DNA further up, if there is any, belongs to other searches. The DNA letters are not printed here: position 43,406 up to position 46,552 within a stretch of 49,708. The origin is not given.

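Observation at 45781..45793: G13 homopolymer inside a giant surface-protein gene: candidate slipped-strand phase-variation switch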

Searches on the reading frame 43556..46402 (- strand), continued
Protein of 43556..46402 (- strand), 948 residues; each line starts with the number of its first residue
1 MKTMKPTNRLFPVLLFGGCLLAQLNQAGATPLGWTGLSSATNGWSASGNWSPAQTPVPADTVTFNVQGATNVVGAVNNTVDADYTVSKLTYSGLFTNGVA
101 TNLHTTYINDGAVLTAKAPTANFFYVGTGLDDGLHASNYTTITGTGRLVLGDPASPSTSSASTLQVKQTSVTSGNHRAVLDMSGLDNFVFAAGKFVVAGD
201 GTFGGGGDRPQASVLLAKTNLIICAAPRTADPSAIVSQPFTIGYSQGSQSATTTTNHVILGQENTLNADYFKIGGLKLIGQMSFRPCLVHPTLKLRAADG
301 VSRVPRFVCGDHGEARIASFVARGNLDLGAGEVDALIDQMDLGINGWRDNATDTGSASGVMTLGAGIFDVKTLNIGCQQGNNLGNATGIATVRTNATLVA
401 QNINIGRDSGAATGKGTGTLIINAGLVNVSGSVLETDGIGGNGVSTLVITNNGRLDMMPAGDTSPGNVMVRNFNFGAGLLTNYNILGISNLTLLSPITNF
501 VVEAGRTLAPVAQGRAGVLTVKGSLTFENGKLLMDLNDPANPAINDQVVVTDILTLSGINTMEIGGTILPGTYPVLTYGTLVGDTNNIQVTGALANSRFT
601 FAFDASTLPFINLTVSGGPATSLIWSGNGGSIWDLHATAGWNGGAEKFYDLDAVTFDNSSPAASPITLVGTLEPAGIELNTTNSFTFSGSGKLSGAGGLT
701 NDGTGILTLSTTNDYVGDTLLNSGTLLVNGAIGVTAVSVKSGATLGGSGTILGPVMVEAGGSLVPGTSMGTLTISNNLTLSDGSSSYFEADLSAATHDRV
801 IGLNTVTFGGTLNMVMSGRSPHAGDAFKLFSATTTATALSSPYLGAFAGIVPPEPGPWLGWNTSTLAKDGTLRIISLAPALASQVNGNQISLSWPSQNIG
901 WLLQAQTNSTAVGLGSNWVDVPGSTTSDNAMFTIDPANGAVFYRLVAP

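Call 17: find_encoding_contigs(protein=P0005, flank=10000, max_places=3)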
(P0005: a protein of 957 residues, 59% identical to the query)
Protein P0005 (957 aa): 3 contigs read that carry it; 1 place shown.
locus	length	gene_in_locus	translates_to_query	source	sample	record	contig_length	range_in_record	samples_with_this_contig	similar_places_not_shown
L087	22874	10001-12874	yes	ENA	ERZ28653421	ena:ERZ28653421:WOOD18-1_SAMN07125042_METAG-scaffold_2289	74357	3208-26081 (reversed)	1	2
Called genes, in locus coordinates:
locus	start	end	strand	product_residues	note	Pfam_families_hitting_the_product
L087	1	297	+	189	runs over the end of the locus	PF13628:DUF4142, PF03713:DUF305 (weak)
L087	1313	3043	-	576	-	PF00128:Alpha-amylase, PF11941:DUF3459 (weak)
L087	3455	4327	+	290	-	PF13369:Transglut_core2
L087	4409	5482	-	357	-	PF13091:PLDc_2, PF00614:PLDc (faint), PF13091:PLDc_2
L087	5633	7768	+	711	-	PF11412:DsbD_N, PF02683:DsbD_TM, PF13899:Thioredoxin_7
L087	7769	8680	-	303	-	PF04909:Amidohydro_2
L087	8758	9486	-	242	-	PF04909:Amidohydro_2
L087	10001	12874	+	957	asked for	PF12951:PATR (weak)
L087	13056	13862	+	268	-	PF07963:N_methyl, PF07596:SBP_bac_10 (faint)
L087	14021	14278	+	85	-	-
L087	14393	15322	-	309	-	PF00701:DHDPS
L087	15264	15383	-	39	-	-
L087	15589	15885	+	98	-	PF21716:dnstrm_HI1420, PF01381:HTH_3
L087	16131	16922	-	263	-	PF10137:CAP12-PCTIR_TIR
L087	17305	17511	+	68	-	-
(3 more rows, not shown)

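Call 39: predict_structure(alignment_id=A1)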
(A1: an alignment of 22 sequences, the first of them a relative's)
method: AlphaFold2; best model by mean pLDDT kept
length: 948 residues; sequences in the alignment: 22
mean_pLDDT: 83.3   pTM: 0.65
mean pLDDT of the five models: 83.3, 82.5, 78.9, 78.7, 73.1
residues with pLDDT >= 90: 455; 70-90: 350; 50-70: 87; < 50: 56
segments of 3 or more residues with pLDDT < 50: 1-33, 35-43, 45-52, 438-440
pLDDT, mean of each block of 10 residues (from residue 1): 30 35 33 43 45 65 71 68 89 70 78 88 85 77 94 91 87 76 96 90 61 95 92 75 75 79 97 88 94 96 95 68 92 97 75 82 96 88 87 96 82 84 97 71 88 95 90 96 94 95 92 88 95 91 91 95 86 94 93 79 87 82 70 74 77 75 68 82 82 83 89 88 93 92 94 95 84 95 95 90 93 93 91 77 90 89 85 84 88 80 84 79 83 82 82
secondary structure, 60 per line:
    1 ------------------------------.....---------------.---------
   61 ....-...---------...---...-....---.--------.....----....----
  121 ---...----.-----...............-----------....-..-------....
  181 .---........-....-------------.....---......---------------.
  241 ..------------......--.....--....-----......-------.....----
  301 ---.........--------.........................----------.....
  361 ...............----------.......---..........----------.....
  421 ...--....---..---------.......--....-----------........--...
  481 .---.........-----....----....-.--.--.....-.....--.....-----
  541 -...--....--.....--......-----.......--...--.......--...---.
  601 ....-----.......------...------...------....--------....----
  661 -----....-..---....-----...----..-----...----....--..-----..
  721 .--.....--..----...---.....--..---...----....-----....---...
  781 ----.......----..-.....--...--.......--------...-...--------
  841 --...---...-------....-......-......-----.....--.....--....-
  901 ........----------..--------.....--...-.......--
elements in order (helices of 4 or more, strands of 3 or more residues): E31-35 E61-64 E78-80 E84-86 E88-91 E104-108 E113-116 E124-126 E137-151 E163-166 E177-181 E185-192 E194-197 E211-215 E219-224 E240-242 E255-260 E263-267 E270-273 E279-284 E292-296 E304-312 E321-345 E356-375 E386-392 E396-405 E416-423 E426-429 E444-450 E453-456 E468-475 E478-481 E485-493 E499-502 E507-510 E518-522 E524-528 E531-535 E547-550 E553-557 E560-565 E571-577 E580-582 E588-591 E600-604 E610-616 E623-625 E632-634 E653-656 E666-669 E676-679 E685-687 E699-701 E706-709 E719-721 E724-728 E737-739 E743-747 E755-757 E762-765 E771-774 E778-780 E785-791 E799-803 E806-808 E811-817 E826-828 E830-832 E843-845 E849-851 E859-862 H864-869 E871-876 E882-886 E889-893 E901-908 E929-933 E940-946

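Call 41: list_cluster_members(proteins=[P0001])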
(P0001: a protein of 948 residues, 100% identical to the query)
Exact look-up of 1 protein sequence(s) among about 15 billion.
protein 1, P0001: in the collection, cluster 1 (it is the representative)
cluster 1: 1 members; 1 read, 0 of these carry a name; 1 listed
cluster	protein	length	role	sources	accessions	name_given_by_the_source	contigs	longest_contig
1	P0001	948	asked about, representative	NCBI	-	-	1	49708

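Call 42: fold_search(model_id=the predicted structure, library=pdb)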
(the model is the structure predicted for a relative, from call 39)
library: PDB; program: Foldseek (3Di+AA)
matches with E <= 10: 444; with E <= 0.001: 3
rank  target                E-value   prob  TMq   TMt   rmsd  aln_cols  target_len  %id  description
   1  8e7f                  5.5e-05  1.00  0.18  0.27   3.2       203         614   22  Crystal structure of the autotransporter Ssp from Serratia marcescens. (released 2023-03-08)
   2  7ko9                  1.6e-04  0.99  0.17  0.25  18.7       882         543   12  Crystal structure of antigen 43 from uropathogenic Escherichia coli UTI89 (released 2022-03-09)
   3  9mne_B                8.4e-04  0.72  0.14  0.15  26.0       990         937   11  Crystal structure of enteropathogenic Escherichia coli EspC (released 2025-10-29)
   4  3syj                  2.1e-03  0.63  0.14  0.14  23.9       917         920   10  Crystal structure of the Haemophilus influenzae Hap adhesin (released 2011-08-24)
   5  5j44_A                2.2e-03  0.82  0.16  0.16  24.9      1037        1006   10  Crystal structure of the Secreted Extracellular protein A (SepA) from Shigella flexneri (released 2017-04-12)
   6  7jvi_A                2.3e-03  1.00  0.16  0.34  21.0       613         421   14  Crystal structure of a beta-helix domain retrieved from capybara gut metagenome (released 2021-09-08)
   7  5ke1_B                2.9e-03  0.99  0.13  0.30  11.3       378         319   11  Structure of a C-terminal fragment of the IcsA/VirG passenger-domain (released 2017-03-15)
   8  9mne_A                3.5e-03  0.41  0.13  0.13  25.4      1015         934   11  Crystal structure of enteropathogenic Escherichia coli EspC (released 2025-10-29)
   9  7koh_A                4.0e-03  0.91  0.17  0.26  19.4       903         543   11  Crystal structure of antigen 43 from Escherichia coli EDL933 (released 2022-03-09)
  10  7koh_C                4.4e-03  0.92  0.18  0.27  18.8       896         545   12  Crystal structure of antigen 43 from Escherichia coli EDL933 (released 2022-03-09)
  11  3ak5_A                5.2e-03  0.33  0.13  0.13  26.0      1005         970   11  Hemoglobin protease (Hbp) passenger missing domain-2 (released 2010-10-06)
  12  3h09_B                6.9e-03  0.41  0.12  0.12  23.7      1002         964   11  The structure of Haemophilus influenzae IgA1 protease (released 2009-04-21)
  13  3ak5_C                9.9e-03  0.51  0.17  0.17  24.6       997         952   12  Hemoglobin protease (Hbp) passenger missing domain-2 (released 2010-10-06)
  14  3h09_A                1.3e-02  0.66  0.18  0.18  19.6       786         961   14  The structure of Haemophilus influenzae IgA1 protease (released 2009-04-21)
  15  4kh3                  1.4e-02  0.75  0.17  0.28  17.6       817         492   13  Structure of a bacterial self-associating protein (released 2014-01-15)
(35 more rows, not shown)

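Call 56: find_encoding_contigs(protein=P0024, flank=5000, max_places=3)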
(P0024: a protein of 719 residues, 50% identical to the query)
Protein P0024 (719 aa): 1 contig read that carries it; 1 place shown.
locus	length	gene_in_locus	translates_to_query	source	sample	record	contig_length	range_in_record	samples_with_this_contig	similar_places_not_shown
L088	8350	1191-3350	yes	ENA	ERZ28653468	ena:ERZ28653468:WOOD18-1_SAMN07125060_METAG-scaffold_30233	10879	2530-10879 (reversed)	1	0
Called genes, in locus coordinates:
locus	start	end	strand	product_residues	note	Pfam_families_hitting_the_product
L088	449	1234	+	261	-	-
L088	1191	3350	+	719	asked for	PF12951:PATR (weak)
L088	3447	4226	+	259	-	PF07963:N_methyl, PF07596:SBP_bac_10 (faint)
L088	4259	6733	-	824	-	-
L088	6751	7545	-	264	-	PF00795:CN_hydrolase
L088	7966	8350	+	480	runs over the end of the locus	PF00884:Sulfatase, PF01663:Phosphodiest, PF16347:SGSH_C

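Call 66: find_encoding_contigs(protein=P0058, flank=10000, max_places=2)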
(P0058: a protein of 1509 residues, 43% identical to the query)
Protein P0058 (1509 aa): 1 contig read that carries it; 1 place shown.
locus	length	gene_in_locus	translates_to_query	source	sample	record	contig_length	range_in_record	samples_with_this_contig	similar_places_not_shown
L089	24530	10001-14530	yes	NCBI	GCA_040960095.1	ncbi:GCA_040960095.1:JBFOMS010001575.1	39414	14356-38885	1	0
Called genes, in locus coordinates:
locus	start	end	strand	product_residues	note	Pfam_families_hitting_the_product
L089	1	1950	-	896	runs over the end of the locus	PF17957:Big_7 (faint)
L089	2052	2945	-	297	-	-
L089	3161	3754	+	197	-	PF00210:Ferritin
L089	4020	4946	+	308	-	PF02899:Phage_int_SAM_1, PF13495:Phage_int_SAM_4 (faint), PF00589:Phage_integrase, PF22823:MrpR_C_cat (faint)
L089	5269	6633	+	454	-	PF01120:Alpha_L_fucos, PF14871:GHL6 (weak)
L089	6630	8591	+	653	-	PF01120:Alpha_L_fucos, PF14871:GHL6 (faint), PF16871:DUF5077 (faint)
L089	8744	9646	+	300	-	PF07963:N_methyl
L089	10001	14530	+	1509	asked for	PF12951:PATR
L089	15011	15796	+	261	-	PF14537:Cytochrom_c3_2 (faint), PF14522:Cytochrome_C7 (faint), PF22113:Mtrc-MtrF_II-IV_dom (faint), PF09699:Paired_CXXCH_1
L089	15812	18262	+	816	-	PF07635:PSCyt1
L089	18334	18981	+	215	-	-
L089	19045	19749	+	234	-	PF01725:Ham1p_like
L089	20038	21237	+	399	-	PF00160:Pro_isomerase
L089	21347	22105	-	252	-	PF00459:Inositol_P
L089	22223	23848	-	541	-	PF10092:DUF2330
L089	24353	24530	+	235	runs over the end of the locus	?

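Call 67: find_encoding_contigs(protein=P0041, flank=10000, max_places=2)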
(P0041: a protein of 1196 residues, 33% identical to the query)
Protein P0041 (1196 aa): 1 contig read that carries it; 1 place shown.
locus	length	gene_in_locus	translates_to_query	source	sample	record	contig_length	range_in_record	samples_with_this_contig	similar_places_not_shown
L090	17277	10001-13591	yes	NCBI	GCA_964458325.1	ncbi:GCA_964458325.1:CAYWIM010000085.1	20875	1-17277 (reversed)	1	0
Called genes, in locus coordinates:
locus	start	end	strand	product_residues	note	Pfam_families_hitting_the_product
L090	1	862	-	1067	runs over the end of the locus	PF13116:YhdP (faint)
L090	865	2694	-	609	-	PF14238:DUF4340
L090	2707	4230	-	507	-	PF23357:DUF7088 (weak), PF09822:ABC_transp_aux, PF14258:DUF4350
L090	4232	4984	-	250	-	PF12730:ABC2_membrane_4, PF12679:ABC2_membrane_2, PF13346:ABC2_membrane_5 (weak), PF12698:ABC2_membrane_3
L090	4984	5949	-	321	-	PF00005:ABC_tran, PF13304:AAA_21 (weak)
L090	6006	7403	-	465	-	PF00089:Trypsin, PF13365:Trypsin_2, PF00595:PDZ (weak), PF13180:PDZ_2 (weak), PF17820:PDZ_6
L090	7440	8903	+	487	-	PF11013:DUF2851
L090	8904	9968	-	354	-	PF01261:AP_endonuc_2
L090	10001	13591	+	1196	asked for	PF12951:PATR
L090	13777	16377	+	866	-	PF16334:DUF4964, PF17168:DUF5127, PF16335:GtaA_6_Hairpin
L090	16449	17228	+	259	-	PF02673:BacA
